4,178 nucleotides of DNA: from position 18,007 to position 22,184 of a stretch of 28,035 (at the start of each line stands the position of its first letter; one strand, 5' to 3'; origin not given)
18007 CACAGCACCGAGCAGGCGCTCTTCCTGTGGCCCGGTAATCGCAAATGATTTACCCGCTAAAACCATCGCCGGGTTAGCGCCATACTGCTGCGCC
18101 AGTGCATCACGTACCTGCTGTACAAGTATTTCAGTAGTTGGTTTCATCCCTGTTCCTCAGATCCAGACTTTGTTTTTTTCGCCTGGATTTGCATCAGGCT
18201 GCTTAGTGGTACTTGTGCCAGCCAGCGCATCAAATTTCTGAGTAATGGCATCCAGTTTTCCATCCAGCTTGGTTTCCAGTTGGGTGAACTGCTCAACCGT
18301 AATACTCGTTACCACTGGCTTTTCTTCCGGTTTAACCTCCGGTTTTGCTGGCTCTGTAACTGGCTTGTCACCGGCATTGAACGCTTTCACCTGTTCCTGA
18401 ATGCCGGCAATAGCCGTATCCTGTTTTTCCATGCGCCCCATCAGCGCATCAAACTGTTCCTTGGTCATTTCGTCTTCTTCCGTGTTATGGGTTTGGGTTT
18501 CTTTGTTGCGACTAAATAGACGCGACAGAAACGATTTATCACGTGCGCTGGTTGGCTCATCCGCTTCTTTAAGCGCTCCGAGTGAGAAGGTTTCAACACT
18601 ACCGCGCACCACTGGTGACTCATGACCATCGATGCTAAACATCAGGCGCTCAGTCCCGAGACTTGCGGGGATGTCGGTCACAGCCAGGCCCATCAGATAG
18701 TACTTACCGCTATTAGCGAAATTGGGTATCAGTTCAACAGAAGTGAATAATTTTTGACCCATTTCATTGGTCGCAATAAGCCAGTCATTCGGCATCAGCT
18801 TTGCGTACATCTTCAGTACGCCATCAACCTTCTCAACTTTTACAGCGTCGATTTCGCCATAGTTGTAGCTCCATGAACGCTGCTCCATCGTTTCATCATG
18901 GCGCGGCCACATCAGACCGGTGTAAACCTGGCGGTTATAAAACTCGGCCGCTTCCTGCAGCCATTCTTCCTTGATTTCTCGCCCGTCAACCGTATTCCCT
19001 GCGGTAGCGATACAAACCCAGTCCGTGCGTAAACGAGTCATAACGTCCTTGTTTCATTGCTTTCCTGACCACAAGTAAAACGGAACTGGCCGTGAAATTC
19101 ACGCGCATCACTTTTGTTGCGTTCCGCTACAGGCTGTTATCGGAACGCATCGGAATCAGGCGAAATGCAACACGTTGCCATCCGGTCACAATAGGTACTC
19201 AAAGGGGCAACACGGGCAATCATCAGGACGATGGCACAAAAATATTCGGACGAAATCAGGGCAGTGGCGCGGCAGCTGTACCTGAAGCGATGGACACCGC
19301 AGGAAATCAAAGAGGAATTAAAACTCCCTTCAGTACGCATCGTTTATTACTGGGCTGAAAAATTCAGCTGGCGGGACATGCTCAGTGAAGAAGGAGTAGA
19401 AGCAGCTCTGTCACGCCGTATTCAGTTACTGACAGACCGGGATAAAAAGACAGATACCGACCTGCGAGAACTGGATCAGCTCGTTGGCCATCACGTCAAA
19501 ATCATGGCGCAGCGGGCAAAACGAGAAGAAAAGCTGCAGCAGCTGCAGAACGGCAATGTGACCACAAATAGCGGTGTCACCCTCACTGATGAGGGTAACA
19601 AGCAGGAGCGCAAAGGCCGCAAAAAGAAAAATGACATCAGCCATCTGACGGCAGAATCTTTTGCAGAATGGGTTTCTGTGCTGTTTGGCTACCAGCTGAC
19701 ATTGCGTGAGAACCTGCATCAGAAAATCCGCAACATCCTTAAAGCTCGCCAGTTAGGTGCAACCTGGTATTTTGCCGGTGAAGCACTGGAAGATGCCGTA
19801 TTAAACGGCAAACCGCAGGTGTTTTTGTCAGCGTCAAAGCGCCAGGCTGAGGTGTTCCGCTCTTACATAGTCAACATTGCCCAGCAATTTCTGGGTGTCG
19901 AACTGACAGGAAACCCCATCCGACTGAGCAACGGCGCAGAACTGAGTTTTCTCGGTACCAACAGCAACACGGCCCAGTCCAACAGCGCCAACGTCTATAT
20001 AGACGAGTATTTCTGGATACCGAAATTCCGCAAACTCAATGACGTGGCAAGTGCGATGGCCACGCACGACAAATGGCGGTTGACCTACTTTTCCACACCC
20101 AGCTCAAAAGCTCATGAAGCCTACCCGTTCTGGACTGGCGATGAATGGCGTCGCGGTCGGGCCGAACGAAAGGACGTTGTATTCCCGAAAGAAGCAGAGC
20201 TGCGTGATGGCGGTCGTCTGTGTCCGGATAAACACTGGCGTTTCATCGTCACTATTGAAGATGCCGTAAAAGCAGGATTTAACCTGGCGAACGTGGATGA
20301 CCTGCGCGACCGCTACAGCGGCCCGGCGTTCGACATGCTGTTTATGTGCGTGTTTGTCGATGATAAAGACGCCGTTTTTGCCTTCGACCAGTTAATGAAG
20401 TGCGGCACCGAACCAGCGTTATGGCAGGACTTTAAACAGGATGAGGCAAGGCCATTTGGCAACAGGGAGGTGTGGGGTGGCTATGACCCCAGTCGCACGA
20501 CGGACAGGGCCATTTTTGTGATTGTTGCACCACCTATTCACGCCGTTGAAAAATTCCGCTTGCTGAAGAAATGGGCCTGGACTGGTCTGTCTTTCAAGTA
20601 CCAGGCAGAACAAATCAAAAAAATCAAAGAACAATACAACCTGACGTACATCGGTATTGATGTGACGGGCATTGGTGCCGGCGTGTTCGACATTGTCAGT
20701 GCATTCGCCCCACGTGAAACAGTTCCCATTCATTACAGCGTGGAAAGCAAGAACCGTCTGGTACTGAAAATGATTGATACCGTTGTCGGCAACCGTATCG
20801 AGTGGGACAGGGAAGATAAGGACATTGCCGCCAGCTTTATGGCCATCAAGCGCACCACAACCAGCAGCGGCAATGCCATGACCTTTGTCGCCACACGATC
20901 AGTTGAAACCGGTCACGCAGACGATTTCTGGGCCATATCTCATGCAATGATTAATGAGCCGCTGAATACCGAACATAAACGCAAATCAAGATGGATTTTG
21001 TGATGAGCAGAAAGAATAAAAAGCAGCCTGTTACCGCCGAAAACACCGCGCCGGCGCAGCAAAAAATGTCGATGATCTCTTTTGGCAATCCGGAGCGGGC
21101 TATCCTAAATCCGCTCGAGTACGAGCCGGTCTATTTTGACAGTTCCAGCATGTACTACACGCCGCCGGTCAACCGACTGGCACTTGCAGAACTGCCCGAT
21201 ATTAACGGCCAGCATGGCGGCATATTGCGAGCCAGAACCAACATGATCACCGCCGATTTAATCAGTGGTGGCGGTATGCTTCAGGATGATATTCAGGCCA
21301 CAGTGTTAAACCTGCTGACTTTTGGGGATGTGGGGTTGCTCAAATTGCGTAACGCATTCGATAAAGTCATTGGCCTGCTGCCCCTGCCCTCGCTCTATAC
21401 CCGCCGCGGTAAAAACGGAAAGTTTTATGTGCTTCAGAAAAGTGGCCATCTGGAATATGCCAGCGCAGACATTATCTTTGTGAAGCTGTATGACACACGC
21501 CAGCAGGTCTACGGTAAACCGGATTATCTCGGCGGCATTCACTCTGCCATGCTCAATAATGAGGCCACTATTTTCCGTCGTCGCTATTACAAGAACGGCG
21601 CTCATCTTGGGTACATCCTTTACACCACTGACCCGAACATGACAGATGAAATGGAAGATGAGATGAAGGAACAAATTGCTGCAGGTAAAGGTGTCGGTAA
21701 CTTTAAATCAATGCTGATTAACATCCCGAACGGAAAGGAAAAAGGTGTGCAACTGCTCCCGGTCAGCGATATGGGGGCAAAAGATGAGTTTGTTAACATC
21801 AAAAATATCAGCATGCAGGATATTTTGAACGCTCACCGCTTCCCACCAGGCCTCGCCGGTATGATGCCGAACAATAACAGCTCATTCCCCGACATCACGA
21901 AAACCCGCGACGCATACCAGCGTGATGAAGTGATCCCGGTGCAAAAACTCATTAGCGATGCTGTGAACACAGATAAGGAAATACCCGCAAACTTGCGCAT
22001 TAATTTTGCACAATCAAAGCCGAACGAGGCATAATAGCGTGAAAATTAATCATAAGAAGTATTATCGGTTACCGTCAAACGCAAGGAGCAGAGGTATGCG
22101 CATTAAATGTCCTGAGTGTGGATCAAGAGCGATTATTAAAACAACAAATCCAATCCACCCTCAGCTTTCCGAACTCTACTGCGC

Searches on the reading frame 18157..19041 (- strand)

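Call 40: search_protein_families(library=phrogs, proteins=[window:18157-19041:-], max_evalue=1e-10)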
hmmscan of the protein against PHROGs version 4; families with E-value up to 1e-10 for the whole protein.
window:18157-19041:- (294 aa): 2 families
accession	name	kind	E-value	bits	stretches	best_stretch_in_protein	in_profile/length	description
phrog_73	-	head and packaging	1e-66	226.6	1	1-290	4-280/287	head scaffolding protein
phrog_11933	-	head and packaging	3.9e-31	108.9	1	3-145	3-150/198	head maturation protease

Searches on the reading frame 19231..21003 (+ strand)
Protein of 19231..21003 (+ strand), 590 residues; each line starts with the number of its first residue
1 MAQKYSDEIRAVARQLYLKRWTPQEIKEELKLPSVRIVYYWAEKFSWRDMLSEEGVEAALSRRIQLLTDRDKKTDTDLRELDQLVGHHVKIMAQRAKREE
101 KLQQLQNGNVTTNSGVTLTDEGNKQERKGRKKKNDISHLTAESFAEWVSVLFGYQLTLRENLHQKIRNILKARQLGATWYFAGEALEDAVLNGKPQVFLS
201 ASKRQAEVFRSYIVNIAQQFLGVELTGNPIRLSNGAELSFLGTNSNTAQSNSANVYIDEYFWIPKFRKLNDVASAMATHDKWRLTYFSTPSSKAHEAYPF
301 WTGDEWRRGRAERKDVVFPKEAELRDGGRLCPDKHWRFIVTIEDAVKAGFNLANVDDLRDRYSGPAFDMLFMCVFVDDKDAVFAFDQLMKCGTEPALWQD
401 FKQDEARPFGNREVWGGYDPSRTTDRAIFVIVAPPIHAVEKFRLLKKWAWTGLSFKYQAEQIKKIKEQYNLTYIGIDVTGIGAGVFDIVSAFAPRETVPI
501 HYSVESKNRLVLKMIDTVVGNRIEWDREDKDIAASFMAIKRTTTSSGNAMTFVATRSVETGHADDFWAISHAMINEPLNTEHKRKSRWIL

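Call 40: search_protein_families(library=phrogs, proteins=[window:19231-21003:+], max_evalue=1e-10)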
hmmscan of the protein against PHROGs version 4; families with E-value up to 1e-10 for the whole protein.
window:19231-21003:+ (590 aa): 6 families
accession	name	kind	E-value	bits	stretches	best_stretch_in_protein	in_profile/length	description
phrog_5909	-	head and packaging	1.2e-100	337.3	1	282-585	1-277/285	terminase large subunit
phrog_3746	-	head and packaging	5.5e-96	322.8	1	5-379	8-368/374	terminase large subunit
phrog_5751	-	head and packaging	9.3e-82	276.7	1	4-382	67-425/548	terminase large subunit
phrog_2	-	head and packaging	7.7e-65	221.1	1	8-529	201-568/807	terminase large subunit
phrog_5713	-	head and packaging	5.7e-49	166.7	1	450-588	1-137/143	terminase large subunit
phrog_10334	-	head and packaging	9.8e-13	49.1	1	531-579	6-54/69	terminase large subunit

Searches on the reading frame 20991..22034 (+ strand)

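Call 40: search_protein_families(library=phrogs, proteins=[window:20991-22034:+], max_evalue=1e-10)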
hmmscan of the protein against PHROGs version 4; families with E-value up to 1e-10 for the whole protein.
window:20991-22034:+ (347 aa): 4 families
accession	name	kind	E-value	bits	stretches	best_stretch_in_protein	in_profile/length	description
phrog_68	-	head and packaging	3.2e-115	385.4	1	5-344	1-339/344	portal protein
phrog_1853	-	unknown function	1.3e-28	101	1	213-330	2-130/159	-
phrog_12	-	head and packaging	6.3e-18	66.1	1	102-328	145-364/646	portal protein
phrog_8392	-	head and packaging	6.2e-15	56.1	1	5-186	1-188/188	portal protein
